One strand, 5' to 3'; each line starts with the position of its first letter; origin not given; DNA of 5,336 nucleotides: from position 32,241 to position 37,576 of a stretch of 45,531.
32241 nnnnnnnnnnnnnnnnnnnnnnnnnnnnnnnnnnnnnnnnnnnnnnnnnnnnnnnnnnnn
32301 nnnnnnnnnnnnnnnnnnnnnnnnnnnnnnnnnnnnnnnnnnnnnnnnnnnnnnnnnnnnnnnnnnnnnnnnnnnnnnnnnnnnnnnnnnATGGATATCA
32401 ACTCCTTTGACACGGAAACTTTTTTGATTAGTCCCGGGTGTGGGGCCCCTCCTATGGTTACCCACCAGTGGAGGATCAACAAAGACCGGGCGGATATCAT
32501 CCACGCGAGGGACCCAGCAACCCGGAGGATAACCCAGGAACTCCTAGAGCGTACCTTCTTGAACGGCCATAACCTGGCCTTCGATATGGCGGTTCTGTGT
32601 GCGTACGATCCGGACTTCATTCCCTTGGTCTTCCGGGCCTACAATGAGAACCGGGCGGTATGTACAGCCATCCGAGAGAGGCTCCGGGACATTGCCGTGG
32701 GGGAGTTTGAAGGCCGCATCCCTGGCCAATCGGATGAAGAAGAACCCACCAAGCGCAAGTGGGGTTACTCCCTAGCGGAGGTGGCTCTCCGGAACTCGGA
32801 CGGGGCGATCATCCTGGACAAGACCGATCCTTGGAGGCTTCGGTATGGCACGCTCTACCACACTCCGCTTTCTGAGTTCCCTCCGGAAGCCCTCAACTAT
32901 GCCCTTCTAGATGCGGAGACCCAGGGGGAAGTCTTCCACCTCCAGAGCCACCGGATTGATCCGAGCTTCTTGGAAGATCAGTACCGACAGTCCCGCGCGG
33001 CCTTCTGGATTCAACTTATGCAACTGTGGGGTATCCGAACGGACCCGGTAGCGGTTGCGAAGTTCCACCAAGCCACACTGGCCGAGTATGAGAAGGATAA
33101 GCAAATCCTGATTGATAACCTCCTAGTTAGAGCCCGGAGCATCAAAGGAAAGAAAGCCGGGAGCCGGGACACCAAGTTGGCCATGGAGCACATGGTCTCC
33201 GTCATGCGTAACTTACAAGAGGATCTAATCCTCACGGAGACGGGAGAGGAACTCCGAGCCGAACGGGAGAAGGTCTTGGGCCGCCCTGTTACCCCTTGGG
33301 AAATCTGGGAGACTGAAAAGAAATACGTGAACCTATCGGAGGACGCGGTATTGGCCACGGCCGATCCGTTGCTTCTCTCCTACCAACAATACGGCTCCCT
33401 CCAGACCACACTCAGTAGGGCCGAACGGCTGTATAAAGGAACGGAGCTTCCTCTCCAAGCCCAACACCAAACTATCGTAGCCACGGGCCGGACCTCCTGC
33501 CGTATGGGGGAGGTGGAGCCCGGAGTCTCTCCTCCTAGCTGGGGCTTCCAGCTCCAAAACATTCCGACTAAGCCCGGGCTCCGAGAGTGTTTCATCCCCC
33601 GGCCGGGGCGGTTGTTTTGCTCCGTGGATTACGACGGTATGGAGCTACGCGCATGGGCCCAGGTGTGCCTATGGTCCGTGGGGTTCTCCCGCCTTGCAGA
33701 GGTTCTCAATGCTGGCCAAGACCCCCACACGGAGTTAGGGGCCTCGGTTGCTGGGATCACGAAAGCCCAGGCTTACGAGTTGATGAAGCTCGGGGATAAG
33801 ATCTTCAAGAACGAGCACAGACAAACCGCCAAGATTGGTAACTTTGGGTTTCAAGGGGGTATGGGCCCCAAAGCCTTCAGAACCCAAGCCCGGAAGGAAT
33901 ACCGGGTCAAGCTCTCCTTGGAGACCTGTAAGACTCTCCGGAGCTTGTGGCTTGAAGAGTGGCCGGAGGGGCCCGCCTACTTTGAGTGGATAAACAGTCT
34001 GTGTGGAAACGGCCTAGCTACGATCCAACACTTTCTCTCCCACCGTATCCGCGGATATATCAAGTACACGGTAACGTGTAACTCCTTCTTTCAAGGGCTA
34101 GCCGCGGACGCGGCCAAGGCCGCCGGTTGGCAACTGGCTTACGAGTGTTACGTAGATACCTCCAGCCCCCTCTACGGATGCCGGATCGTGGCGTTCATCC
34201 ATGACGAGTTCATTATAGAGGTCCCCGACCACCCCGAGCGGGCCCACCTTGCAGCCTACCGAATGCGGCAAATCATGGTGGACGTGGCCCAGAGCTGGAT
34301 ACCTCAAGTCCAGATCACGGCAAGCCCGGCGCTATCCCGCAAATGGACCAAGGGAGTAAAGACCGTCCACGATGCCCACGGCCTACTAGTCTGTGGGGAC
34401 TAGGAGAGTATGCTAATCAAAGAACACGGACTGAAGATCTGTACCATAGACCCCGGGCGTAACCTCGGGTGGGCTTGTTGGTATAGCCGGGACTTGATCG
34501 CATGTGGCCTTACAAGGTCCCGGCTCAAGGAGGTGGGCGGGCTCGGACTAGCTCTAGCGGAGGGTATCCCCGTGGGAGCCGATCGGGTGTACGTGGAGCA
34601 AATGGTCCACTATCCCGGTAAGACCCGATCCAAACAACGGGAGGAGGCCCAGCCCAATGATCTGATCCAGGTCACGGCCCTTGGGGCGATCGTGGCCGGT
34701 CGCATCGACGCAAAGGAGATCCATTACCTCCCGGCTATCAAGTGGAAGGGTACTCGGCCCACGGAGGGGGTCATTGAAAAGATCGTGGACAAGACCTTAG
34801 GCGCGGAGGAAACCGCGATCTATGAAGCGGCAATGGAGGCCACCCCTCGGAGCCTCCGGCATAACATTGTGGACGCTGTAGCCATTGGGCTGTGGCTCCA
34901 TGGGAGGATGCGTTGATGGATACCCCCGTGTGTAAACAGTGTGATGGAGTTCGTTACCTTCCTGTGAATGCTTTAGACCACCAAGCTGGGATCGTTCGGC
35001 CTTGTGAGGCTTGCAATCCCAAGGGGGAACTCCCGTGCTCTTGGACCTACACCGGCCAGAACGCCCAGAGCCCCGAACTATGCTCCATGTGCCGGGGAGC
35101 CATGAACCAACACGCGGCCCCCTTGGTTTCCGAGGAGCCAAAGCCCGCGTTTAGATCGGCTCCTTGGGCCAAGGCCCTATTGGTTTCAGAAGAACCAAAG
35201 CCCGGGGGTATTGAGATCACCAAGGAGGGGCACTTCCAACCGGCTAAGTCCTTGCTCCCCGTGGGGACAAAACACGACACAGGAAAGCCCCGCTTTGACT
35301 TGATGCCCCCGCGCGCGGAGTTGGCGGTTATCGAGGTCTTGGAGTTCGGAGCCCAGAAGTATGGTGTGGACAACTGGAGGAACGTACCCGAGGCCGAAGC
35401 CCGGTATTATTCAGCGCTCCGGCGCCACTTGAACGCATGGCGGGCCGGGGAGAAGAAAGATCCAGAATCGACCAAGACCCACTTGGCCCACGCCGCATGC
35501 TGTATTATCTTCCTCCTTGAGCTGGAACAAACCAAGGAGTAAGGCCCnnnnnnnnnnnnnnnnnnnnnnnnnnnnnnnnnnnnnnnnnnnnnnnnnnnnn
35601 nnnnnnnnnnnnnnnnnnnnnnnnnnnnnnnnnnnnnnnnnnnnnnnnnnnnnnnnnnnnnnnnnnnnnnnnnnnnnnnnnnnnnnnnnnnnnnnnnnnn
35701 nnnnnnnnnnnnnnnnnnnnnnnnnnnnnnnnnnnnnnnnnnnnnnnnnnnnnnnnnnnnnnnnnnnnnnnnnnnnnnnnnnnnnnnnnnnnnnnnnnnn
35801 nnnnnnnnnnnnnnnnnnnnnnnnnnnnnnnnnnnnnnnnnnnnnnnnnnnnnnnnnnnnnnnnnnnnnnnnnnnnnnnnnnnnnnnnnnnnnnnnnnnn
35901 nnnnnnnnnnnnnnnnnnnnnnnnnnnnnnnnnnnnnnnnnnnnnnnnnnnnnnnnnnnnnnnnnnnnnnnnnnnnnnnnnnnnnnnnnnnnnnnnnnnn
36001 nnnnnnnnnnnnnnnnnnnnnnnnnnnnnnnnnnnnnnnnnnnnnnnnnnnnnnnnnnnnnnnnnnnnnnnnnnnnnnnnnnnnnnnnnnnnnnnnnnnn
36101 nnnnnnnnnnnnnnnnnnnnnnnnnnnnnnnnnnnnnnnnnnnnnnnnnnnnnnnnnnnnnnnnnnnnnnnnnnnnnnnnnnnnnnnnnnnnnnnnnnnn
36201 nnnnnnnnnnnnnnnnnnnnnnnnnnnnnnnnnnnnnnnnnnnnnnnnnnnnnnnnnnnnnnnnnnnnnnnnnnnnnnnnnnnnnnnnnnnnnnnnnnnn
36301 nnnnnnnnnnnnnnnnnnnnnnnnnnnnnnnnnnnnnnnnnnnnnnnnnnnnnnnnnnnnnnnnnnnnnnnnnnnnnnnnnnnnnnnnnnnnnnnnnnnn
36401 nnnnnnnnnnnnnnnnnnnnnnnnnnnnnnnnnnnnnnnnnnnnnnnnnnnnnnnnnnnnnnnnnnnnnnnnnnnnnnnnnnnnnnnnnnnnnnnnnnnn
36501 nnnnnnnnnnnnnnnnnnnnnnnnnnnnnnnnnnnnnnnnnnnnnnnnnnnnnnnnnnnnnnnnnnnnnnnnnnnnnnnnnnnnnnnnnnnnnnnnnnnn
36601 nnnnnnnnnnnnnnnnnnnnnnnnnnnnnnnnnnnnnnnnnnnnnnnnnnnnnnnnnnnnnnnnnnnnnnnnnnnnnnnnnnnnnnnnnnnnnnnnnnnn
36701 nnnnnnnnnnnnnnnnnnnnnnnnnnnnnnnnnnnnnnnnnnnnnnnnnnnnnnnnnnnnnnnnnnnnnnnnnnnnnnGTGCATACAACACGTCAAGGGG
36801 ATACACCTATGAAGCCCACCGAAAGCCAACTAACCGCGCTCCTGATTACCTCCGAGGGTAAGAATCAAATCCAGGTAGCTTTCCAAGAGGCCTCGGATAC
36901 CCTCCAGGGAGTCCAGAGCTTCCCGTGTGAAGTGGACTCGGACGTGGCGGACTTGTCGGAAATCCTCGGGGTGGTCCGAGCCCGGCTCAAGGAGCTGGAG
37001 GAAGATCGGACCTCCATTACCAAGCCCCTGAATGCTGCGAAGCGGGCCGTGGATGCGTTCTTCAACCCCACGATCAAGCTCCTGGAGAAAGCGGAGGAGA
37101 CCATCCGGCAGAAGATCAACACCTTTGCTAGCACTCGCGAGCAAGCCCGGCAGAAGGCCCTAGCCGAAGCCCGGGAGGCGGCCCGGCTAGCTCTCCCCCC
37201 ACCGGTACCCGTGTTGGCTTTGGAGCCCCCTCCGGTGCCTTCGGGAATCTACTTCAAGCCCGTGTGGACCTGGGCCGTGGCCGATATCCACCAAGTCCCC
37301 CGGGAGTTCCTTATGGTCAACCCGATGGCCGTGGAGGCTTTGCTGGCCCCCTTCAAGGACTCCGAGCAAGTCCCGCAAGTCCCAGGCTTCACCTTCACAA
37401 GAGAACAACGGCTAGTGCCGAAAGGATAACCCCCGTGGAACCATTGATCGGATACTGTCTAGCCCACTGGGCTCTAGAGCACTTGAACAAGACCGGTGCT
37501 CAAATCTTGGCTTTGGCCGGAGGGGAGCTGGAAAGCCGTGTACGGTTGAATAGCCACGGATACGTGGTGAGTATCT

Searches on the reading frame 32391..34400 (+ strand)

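Call 10: search_protein_families(library=pfam, proteins=[window:32391-34400:+], max_evalue=0.001)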
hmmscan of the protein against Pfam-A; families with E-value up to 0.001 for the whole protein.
window:32391-34400:+ (670 aa): 1 family
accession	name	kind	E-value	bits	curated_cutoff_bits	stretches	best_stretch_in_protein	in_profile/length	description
PF00476.26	DNA_pol_A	-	2e-18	66.9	34.3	1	327-653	78-380/381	DNA polymerase family A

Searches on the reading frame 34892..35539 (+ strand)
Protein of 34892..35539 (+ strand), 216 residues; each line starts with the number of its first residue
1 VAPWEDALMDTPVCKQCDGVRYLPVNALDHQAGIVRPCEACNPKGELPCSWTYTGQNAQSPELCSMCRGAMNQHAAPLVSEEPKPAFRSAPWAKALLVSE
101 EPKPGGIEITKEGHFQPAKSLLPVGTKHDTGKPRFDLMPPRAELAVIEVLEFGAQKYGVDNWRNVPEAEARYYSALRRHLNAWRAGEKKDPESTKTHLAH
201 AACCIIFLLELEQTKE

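Call 10: search_protein_families(library=pfam, proteins=[window:34892-35539:+], max_evalue=0.001)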
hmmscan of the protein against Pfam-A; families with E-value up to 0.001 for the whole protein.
window:34892-35539:+ (216 aa): 1 family
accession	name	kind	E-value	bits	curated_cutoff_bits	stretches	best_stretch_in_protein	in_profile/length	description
PF18909.5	dGTP_diPhyd_N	-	2.2e-33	114.6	27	1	125-214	4-92/99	dATP/dGTP diphosphohydrolase, N-terminal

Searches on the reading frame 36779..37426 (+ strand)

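Call 17: search_protein_families(library=pfam, proteins=[window:36779-37426:+], max_evalue=0.001)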
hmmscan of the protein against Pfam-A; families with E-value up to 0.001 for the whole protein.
window:36779-37426:+ (216 aa): 0 families

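Call 42: search_protein_families(library=phrogs, proteins=[window:36779-37426:+], max_evalue=0.001)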
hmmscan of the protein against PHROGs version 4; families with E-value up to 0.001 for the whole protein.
window:36779-37426:+ (216 aa): 1 family
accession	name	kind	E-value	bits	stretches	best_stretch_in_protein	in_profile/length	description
phrog_10477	-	DNA, RNA and nucleotide metabolism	6.1e-15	56.8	1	28-136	20-125/243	exonuclease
